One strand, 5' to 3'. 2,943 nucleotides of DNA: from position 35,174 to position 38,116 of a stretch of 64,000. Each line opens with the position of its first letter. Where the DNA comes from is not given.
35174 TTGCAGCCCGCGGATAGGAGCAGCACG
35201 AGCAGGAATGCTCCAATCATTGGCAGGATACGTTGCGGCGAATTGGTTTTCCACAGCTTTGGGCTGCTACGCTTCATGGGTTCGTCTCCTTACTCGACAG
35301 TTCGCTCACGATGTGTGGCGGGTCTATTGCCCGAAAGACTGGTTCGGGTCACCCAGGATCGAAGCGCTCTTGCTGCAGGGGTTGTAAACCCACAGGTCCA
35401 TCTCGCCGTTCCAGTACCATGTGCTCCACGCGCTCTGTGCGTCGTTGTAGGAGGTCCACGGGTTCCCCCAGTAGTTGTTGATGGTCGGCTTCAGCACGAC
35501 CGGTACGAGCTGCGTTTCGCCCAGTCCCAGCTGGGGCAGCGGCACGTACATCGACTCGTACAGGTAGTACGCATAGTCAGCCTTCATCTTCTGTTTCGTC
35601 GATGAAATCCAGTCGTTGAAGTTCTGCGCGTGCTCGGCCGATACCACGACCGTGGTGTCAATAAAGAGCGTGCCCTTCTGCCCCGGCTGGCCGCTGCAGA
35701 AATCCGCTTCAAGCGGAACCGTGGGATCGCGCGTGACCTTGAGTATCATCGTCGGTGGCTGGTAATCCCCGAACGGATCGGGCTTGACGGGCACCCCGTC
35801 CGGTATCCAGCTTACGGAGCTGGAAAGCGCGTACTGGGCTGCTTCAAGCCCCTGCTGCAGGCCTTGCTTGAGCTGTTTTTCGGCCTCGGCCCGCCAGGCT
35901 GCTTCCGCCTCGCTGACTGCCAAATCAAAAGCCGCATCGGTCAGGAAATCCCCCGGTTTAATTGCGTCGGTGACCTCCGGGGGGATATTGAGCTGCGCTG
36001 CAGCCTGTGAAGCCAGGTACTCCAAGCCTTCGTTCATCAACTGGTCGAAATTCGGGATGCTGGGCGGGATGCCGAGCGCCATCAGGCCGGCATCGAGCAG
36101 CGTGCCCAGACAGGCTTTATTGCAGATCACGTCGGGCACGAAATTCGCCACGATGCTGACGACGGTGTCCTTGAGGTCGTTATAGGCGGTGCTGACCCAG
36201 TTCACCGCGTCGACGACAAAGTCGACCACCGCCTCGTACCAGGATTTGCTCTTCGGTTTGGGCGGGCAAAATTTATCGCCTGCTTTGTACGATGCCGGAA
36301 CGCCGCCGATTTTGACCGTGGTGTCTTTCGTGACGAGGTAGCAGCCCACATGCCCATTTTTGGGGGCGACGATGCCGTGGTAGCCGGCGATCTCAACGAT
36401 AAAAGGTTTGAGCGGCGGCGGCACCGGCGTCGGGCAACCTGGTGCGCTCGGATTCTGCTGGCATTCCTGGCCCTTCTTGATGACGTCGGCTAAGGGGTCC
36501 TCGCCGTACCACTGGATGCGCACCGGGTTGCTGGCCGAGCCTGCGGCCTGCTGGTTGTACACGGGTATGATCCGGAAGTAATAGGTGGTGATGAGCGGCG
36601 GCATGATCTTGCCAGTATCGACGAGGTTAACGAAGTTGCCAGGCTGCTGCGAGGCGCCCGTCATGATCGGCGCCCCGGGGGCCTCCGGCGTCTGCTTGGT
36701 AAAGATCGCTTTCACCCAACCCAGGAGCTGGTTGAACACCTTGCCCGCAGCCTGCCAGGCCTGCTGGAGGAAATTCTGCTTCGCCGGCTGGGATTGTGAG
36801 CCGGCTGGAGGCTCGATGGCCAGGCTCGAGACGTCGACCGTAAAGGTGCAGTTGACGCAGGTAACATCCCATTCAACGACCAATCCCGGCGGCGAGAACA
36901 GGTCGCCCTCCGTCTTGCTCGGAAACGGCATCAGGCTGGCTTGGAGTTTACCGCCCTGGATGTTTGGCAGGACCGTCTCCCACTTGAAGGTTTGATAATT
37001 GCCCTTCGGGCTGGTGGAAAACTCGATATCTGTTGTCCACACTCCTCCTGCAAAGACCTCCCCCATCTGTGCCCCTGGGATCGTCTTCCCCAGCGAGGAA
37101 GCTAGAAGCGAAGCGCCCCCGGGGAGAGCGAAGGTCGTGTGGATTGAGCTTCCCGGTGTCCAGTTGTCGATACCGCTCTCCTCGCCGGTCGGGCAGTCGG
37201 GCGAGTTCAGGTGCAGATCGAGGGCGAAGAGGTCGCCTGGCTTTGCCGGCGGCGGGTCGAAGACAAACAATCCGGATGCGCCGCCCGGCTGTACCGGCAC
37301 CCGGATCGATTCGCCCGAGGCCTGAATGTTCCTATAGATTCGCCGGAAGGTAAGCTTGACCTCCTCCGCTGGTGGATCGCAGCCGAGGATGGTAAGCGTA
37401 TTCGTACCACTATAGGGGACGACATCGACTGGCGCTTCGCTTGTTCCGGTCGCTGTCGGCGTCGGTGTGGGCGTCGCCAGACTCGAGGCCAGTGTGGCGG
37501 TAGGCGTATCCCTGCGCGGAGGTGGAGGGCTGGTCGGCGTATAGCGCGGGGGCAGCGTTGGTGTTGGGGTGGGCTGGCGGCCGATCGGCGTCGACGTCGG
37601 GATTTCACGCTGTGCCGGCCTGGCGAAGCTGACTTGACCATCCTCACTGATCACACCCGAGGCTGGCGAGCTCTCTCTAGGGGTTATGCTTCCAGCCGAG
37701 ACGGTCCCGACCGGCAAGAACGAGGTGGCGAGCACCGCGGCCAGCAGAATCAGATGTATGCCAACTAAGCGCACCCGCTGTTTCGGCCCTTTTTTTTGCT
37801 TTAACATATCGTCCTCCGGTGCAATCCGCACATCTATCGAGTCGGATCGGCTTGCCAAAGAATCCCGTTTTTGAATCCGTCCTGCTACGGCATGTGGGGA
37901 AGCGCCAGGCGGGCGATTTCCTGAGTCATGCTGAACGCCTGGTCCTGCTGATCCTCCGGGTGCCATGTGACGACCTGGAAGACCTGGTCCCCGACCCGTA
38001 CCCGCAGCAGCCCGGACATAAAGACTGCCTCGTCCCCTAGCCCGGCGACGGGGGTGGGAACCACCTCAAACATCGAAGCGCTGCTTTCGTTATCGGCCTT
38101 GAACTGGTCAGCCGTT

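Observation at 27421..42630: Candidate undescribed surface system: an all-exported 9-gene cluster facing an XRE-NTPase-TPR regulator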

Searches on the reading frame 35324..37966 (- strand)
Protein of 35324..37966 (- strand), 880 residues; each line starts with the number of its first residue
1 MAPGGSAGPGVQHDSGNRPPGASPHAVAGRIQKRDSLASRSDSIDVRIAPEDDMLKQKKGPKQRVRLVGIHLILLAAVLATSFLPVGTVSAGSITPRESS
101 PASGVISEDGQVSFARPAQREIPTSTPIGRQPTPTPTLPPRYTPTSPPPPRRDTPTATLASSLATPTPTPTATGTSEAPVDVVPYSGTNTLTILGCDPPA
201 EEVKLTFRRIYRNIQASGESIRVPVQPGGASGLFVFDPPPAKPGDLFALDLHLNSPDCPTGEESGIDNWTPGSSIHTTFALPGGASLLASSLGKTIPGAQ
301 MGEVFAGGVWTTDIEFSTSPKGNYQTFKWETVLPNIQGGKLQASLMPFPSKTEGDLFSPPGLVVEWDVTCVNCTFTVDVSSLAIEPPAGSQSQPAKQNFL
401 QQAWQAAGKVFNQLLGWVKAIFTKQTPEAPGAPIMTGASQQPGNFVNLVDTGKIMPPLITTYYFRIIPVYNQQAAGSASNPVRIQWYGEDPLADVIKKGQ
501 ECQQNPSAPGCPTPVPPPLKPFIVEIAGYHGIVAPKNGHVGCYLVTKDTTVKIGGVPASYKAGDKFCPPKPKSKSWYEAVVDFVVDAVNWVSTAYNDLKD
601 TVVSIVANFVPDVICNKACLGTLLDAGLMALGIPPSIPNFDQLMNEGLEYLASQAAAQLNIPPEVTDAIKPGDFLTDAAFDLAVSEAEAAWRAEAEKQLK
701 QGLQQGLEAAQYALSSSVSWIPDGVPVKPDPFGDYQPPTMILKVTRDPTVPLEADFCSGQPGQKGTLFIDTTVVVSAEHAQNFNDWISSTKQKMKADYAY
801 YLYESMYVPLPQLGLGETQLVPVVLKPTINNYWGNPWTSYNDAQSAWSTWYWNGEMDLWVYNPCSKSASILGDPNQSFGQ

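Call 4: search_protein_families(library=pfam, max_evalue=0.1, proteins=[window:35324-37966:-])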
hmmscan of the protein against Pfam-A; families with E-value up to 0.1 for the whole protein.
window:35324-37966:- (880 aa): 0 families

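Call 5: search_protein_families(library=ncbifam, max_evalue=0.1, proteins=[window:35324-37966:-])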
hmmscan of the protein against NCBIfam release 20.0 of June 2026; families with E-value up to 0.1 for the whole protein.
window:35324-37966:- (880 aa): 0 families

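Call 18: search_protein_representatives(protein=window:35324-37807:-)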
Query: 827 residues. Proteins with E-value up to 0.001 (for the whole library): 542; up to 1e-10: 229; up to 1e-30: 39. The best 150 are listed.
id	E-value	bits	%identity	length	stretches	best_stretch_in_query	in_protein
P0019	0.0e+00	1117.4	66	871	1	78-827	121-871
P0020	2.5e-144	499.0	44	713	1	102-818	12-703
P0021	2.5e-141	489.1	44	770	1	79-817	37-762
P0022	2.6e-124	432.8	46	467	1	364-825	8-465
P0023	1.5e-122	426.9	39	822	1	21-818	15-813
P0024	3.1e-117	409.4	41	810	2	114-825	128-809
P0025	8.4e-117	407.9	39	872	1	37-813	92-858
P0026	4.8e-97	342.6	37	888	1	71-794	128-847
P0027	8.0e-94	331.9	39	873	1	63-814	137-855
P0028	5.9e-93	329.1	39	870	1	80-809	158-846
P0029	6.7e-88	312.3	38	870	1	58-811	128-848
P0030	1.5e-87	311.2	37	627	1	170-802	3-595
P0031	9.7e-85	301.9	43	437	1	399-816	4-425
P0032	1.4e-84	301.3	46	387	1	402-760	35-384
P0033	1.9e-81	291.0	48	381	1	423-811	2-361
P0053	1.8e-46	175.3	42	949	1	457-796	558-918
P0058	1.3e-28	116.2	35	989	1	462-794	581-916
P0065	1.4e-22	96.2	37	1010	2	407-703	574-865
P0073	1.1e-19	86.6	39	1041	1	510-702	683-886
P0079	2.3e-18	82.3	37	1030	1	408-622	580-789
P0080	2.5e-18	82.2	47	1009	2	485-600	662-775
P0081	3.5e-18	81.7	39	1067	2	472-635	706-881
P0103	2.2e-16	75.7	33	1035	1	405-700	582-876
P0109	9.5e-16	73.6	39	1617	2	446-628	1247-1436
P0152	1.8e-13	66.1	43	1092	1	522-613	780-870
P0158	3.3e-13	65.2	45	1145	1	521-614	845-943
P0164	7.1e-13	64.1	38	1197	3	521-618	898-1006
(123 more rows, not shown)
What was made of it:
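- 35324..37807 (-): BIG1 (827 aa). Domain order: signal or anchor helix, ~100-aa Pro/Thr-rich linker, Ig/FN3-like beta domains, helical signature domain (….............…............…), C-terminal beta-sandwich. 542 family representatives (call 18).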

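Call 23: search_protein_families(library=pfam, alignment_id=A2, max_evalue=0.001)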
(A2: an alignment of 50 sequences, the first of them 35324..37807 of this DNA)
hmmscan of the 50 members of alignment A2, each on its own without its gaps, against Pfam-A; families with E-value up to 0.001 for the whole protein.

A. member 1, window:35324-37807:- (827 aa): 0 families

B. families by the number of members that match (of 50 scanned): 10 families
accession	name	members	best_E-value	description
PF01476.26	LysM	8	1.5e-10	LysM domain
PF17957.7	Big_7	4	2.3e-06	Bacterial Ig domain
PF07833.16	Cu_amine_oxidN1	1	1.1e-35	Copper amine oxidase N-terminal domain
PF13517.12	FG-GAP_3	1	1.6e-29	FG-GAP-like repeat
PF01839.29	FG-GAP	1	3.5e-22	FG-GAP repeat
PF00395.25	SLH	1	1.3e-18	S-layer homology domain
PF14295.12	PAN_4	1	4.4e-17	PAN domain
PF07705.17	CARDB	1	3.8e-11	CARDB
PF04972.22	BON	1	8.9e-11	BON domain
PF20249.3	VasX_N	1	4.9e-05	VasX toxin N-terminal region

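Call 31: find_homologous_proteins(query=A1, max_evalue=0.00001)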
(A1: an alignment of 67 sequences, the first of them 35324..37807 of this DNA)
Query A1 (67 sequences) (827 aa, profile of the alignment): 10 proteins with E <= 0.00001 among 8000 candidates.
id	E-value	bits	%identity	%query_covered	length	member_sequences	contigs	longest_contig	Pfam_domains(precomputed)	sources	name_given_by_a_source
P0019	5.7e-178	612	67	85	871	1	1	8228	-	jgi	jgi:hypothetical protein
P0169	4.3e-174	599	100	100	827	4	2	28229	-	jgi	jgi:hypothetical protein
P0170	1.4e-170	588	66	100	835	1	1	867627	-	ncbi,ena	-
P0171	1.6e-167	578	60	85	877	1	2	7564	-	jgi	-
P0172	1.8e-164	567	57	86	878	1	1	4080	-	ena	-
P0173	6.6e-161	556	60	85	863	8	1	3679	-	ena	-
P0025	1.4e-152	528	36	85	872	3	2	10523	-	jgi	jgi:hypothetical protein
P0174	3.2e-143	497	35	96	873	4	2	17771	-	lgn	-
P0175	1.3e-127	446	60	65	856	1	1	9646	-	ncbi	ncbi:MAG: hypothetical protein E4G99_02955, partial [Anaerolineales bacterium]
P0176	5.2e-26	110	29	29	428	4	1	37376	-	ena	-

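Call 33: search_solved_structures(query=A1, max_evalue=1)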
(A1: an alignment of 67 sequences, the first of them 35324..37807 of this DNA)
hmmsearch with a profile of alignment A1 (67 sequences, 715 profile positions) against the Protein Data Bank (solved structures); distinct sequences matched with E-value up to 1: 0.

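Call 42: search_protein_families(library=pfam, max_evalue=0.01, proteins=[P0109, P0164, P0158, P0152, P0081, P0073, P0103, P0079])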
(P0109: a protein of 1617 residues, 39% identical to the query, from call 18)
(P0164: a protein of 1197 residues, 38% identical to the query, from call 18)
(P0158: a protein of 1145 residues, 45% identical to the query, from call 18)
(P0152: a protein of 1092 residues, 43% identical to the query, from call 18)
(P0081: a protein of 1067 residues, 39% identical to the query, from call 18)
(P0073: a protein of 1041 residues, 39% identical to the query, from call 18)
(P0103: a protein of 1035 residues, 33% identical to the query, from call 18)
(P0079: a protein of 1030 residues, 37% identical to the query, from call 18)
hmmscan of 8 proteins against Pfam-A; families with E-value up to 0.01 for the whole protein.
P0109 (1617 aa): 0 families

P0164 (1197 aa): 3 families
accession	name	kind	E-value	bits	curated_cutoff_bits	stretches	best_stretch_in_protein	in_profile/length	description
PF14295.12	PAN_4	-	4.4e-17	62.3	27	1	230-280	1-51/51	PAN domain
PF00024.32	PAN_1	-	0.001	19.3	21.4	1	245-285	22-57/76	PAN domain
PF08276.17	PAN_2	-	0.0024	18.4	21.1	1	238-280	22-60/67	PAN-like domain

P0158 (1145 aa): 4 families
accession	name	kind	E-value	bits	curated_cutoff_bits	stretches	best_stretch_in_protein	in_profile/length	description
PF13517.12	FG-GAP_3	-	1.6e-29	102.7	26.9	6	179-242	1-61/61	FG-GAP-like repeat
PF01839.29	FG-GAP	-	3.5e-22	78.3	22.1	2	69-98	2-37/37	FG-GAP repeat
PF20249.3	VasX_N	-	4.9e-05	23.9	27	0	181-204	38-59/156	VasX toxin N-terminal region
PF06297.19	PET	-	0.0098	16.3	25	0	144-179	17-52/102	PET Domain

P0152 (1092 aa): 1 family
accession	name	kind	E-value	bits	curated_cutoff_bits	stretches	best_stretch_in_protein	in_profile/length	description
PF00395.25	SLH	-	1.3e-18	67.1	20.8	2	177-221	1-44/44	S-layer homology domain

P0081 (1067 aa): 0 families

P0073 (1041 aa): 2 families
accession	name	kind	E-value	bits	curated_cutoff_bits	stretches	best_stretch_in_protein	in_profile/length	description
PF01476.26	LysM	-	2.2e-05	24.7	20.9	1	156-196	5-43/43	LysM domain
PF17957.7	Big_7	-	0.00078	20.5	24.1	1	51-116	3-61/70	Bacterial Ig domain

P0103 (1035 aa): 1 family
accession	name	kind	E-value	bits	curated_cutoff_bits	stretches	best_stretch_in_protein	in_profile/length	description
PF17957.7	Big_7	-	2.3e-06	28.6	24.1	1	49-118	3-68/70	Bacterial Ig domain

P0079 (1030 aa): 0 families
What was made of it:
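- On Polymorphic toxin / contact-dependent inhibition systems: The VasX_N hit is spurious (call 42).
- The one VasX_N hit was a sub-threshold artefact inside FG-GAP repeats of a distant member (calls 23, 42).
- Tried and rejected: Rejected (calls 23, 42).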

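Call 48: predict_structure(alignment_id=A4)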
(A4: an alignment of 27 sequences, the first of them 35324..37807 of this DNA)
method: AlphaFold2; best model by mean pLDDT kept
length: 827 residues; sequences in the alignment: 27
mean_pLDDT: 64.8   pTM: 0.39
mean pLDDT of the five models: 64.8, 64.2, 61.2, 60.7, 59.2
residues with pLDDT >= 90: 50; 70-90: 360; 50-70: 209; < 50: 208
segments of 3 or more residues with pLDDT < 50: 1-7, 30-133, 228-230, 238-258, 335-344, 370-376, 460-462, 519-543, 579-581, 583-591, 707-709
pLDDT, mean of each block of 10 residues (from residue 1): 44 74 71 33 29 27 27 28 31 32 28 33 39 60 78 77 68 78 79 76 64 58 50 51 38 37 71 79 89 73 81 87 83 50 59 76 68 49 68 59 65 89 80 60 59 64 70 83 78 91 92 74 41 36 53 62 59 54 45 64 72 70 75 80 78 78 83 85 80 84 55 84 86 69 86 83 84 77 53 67 85 84 57
secondary structure, 60 per line:
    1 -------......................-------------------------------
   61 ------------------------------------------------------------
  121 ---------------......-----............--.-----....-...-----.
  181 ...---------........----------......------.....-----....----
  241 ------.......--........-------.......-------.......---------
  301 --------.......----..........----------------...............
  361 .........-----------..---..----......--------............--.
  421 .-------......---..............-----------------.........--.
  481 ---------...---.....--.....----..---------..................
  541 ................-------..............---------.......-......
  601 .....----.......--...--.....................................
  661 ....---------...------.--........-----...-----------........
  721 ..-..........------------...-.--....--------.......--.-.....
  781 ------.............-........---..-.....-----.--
elements in order (helices of 4 or more, strands of 3 or more residues): H8-29 E136-141 E150-158 E167-170 E172-174 E180-183 E193-200 E211-216 E223-227 E233-236 E247-253 E256-263 E271-277 E285-291 E309-315 E320-325 H326-329 H346-369 H392-397 E406-417 E429-434 H438-451 E469-477 E490-492 E496-500 E503-507 H523-556 H564-577 H587-593 H595-605 H610-616 H624-664 E674-676 E686-693 E713-722 H724-733 E746-748 E753-756 E765-771 H776-780 H787-799 E801-808 E815-819

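Call 50: fold_search(model_id=the predicted structure, library=pdb)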
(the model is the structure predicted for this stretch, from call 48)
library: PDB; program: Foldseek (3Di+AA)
matches with E <= 10: 1604; with E <= 0.001: 15
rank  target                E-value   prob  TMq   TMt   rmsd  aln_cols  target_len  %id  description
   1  9u62_E                7.2e-05  0.38  0.09  0.06  37.4       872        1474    8  AP pathways C3 convertase C3bBbP and C3 complex (released 2026-01-14)
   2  7u06_B                8.0e-05  0.35  0.08  0.08  34.8       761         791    8  Structure of the yeast TRAPPII-Rab11/Ypt32 complex in the closed/open state (composite structure) (released 2022-04-27)
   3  7u05_B                1.0e-04  0.35  0.08  0.08  35.1       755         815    7  Structure of the yeast TRAPPII-Rab11/Ypt32 complex in the closed/closed state (composite structure) (released 2022-04-27)
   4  8zpu_A                2.5e-04  0.89  0.09  0.25  17.0       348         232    9  Crystal structure of the anti-phosphorylated peptide C7 scFv antibody with peptide bound (released 2024-12-11)
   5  4fxt_E                2.7e-04  1.00  0.12  0.34  11.5       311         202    9  Crystal structure of a DUF3823 family protein (BACOVA_02663) from Bacteroides ovatus ATCC 8483 at 2.77 A resolution (released 2012-07-25)
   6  9huh_A                4.4e-04  0.47  0.10  0.13  23.9       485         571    9  CryoEM structure of human peptidylarginine deiminase type 4 (PAD4) in 10 mM calcium (released 2025-10-22)
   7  4fxt_K                5.8e-04  0.99  0.12  0.34  10.7       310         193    9  Crystal structure of a DUF3823 family protein (BACOVA_02663) from Bacteroides ovatus ATCC 8483 at 2.77 A resolution (released 2012-07-25)
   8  7sti_B                5.8e-04  0.63  0.07  0.08  33.9       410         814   11  Full-length insulin receptor bound with unsaturated insulin WT (1 insulin bound) asymmetric conformation (released 2022-03-30)
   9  4fxt_F                6.1e-04  0.99  0.12  0.34  11.1       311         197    9  Crystal structure of a DUF3823 family protein (BACOVA_02663) from Bacteroides ovatus ATCC 8483 at 2.77 A resolution (released 2012-07-25)
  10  7d4y_B                6.1e-04  0.44  0.09  0.12  18.2       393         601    7  Structure of human wild-type peptidylarginine deiminase type III (PAD3) (released 2021-06-02)
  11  7d4y_A                8.5e-04  0.44  0.10  0.13  23.3       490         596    8  Structure of human wild-type peptidylarginine deiminase type III (PAD3) (released 2021-06-02)
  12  9p6s_C                9.0e-04  0.93  0.08  0.27  15.9       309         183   11  Cryo-EM structure of human integrin alpha5beta1 in complex with fibronectin (FN 7-10) (released 2026-03-25)
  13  7d5v_A                9.0e-04  0.41  0.10  0.12  25.6       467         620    7  Structure of the C646A mutant of peptidylarginine deiminase type III (PAD3) (released 2021-06-02)
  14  4fxt_J                9.5e-04  0.99  0.11  0.34  11.6       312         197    8  Crystal structure of a DUF3823 family protein (BACOVA_02663) from Bacteroides ovatus ATCC 8483 at 2.77 A resolution (released 2012-07-25)
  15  3f83                  1.0e-03  0.57  0.08  0.12  19.5       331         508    8  Structure of fusion complex of the minor pilin CfaE and major pilin CfaB of CFA/I pili from ETEC E. coli (released 2009-08-11)
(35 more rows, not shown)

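Call 52: search_protein_families(library=padloc, max_evalue=0.001, proteins=[window:35324-37807:-])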
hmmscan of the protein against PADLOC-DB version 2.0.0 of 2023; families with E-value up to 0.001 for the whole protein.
window:35324-37807:- (827 aa): 0 families

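Call 56: search_protein_families(library=phrogs, max_evalue=0.01, proteins=[window:35324-37807:-])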
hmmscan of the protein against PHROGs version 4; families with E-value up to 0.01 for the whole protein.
window:35324-37807:- (827 aa): 0 families

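Call 63: predict_structure(alignment_id=A1)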
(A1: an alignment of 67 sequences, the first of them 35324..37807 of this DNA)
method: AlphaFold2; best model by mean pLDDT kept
length: 827 residues; sequences in the alignment: 67
mean_pLDDT: 74.6   pTM: 0.48
mean pLDDT of the five models: 74.6, 74.3, 73.5, 72.6, 71.4
residues with pLDDT >= 90: 302; 70-90: 220; 50-70: 133; < 50: 172
segments of 3 or more residues with pLDDT < 50: 1-3, 29-82, 84-93, 95-127, 250-252, 337-344, 368-379, 382-389, 392-403, 437-441, 533-536, 576-585, 778-780
pLDDT, mean of each block of 10 residues (from residue 1): 53 82 73 37 32 31 35 39 43 45 41 43 46 80 92 84 73 92 92 90 75 75 83 93 76 74 89 96 94 79 89 97 95 59 53 64 50 43 47 48 70 94 93 68 64 79 84 95 92 96 96 84 59 50 65 69 68 50 52 76 79 78 85 89 87 86 92 93 92 93 72 92 96 87 93 90 93 73 74 93 95 94 82
secondary structure, 60 per line:
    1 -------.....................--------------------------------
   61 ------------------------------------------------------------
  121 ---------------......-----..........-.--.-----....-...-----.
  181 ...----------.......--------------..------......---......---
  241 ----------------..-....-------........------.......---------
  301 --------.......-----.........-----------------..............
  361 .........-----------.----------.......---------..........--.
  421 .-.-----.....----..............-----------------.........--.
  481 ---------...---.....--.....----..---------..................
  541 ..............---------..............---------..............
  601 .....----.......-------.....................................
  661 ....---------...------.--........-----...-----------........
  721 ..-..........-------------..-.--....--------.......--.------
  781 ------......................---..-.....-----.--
elements in order (helices of 4 or more, strands of 3 or more residues): H8-28 E136-141 E150-156 E167-170 E172-174 E180-183 E194-200 E223-228 E232-237 E260-263 E271-278 E285-291 E309-315 E321-325 H326-329 H347-369 H392-398 E408-417 E429-433 H438-451 E469-477 E490-492 E496-500 E503-507 H523-554 H564-577 H587-605 H610-616 H624-664 E674-676 E686-693 E713-722 H724-733 E753-756 E765-771 H787-800 E801-808 E815-819
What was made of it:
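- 35324..37807 (-): AF2 model with pLDDT 74.6 (call 63).
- The AF2 model shows a stalk plus a beta/helical head (call 63).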

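Call 65: fold_search(model_id=the predicted structure, library=pdb)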
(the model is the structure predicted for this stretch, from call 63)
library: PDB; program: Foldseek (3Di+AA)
matches with E <= 10: 1582; with E <= 0.001: 0
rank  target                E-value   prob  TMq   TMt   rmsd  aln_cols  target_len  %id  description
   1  3bpn_B                2.5e-03  0.97  0.08  0.30  16.4       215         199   10  Crystal structure of the IL4-IL4R-IL13Ra ternary complex (released 2008-02-05)
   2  7sti_B                7.1e-03  0.38  0.08  0.08  32.1       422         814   10  Full-length insulin receptor bound with unsaturated insulin WT (1 insulin bound) asymmetric conformation (released 2022-03-30)
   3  9o9c_B                7.1e-03  0.23  0.06  0.16  19.5       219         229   10  Structure of the IL-18 Surrogate Cytokine Agonist DR3085 (released 2025-09-10)
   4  7y6e_A                7.9e-03  0.85  0.10  0.32  16.5       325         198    9  Crystal structure of sDscam FNIII23 domains, isoform Beta2v6 (released 2023-05-24)
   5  1hwg_B                9.9e-03  0.80  0.10  0.31  15.2       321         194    8  1:2 COMPLEX OF HUMAN GROWTH HORMONE WITH ITS SOLUBLE BINDING PROTEIN (released 1997-11-19)
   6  5z24_B                1.0e-02  0.23  0.09  0.16  23.1       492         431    8  Crystal structure of shaft pilin spaD from Lactobacillus rhamnosus GG - K365A mutant (released 2018-06-20)
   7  7y6e_B                1.1e-02  0.66  0.09  0.28  16.4       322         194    8  Crystal structure of sDscam FNIII23 domains, isoform Beta2v6 (released 2023-05-24)
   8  5fhx_H                1.1e-02  0.25  0.09  0.17  19.6       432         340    5  CRYSTAL STRUCTURE OF CODV IN COMPLEX WITH IL4 AT 2.55 Ang. RESOLUTION. (released 2016-03-30)
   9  7y6e_G                1.2e-02  0.77  0.09  0.29  16.0       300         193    9  Crystal structure of sDscam FNIII23 domains, isoform Beta2v6 (released 2023-05-24)
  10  7sl2_B                1.2e-02  0.21  0.07  0.07  31.9       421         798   10  Full-length insulin receptor bound with site 2 binding deficient mutant insulin (A-L13R) -- asymmetric conformation (released 2022-03-30)
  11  2aew_B                1.4e-02  0.69  0.10  0.30  14.1       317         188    8  A model for growth hormone receptor activation based on subunit rotation within a receptor dimer (released 2005-11-01)
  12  7y6e_C                1.4e-02  0.60  0.09  0.28  16.3       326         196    8  Crystal structure of sDscam FNIII23 domains, isoform Beta2v6 (released 2023-05-24)
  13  3grw_A                1.8e-02  0.25  0.06  0.19  17.2       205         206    9  FGFR3 in complex with a Fab (released 2009-05-05)
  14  8u4e_B                2.0e-02  0.14  0.07  0.08  32.1       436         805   11  Cryo-EM structure of long form insulin receptor (IR-B) with three IGF2 bound, asymmetric conformation. (released 2024-03-27)
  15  1hwh_B                2.2e-02  0.69  0.10  0.31  15.0       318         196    9  1:1 COMPLEX OF HUMAN GROWTH HORMONE MUTANT G120R WITH ITS SOLUBLE BINDING PROTEIN (released 1997-11-19)
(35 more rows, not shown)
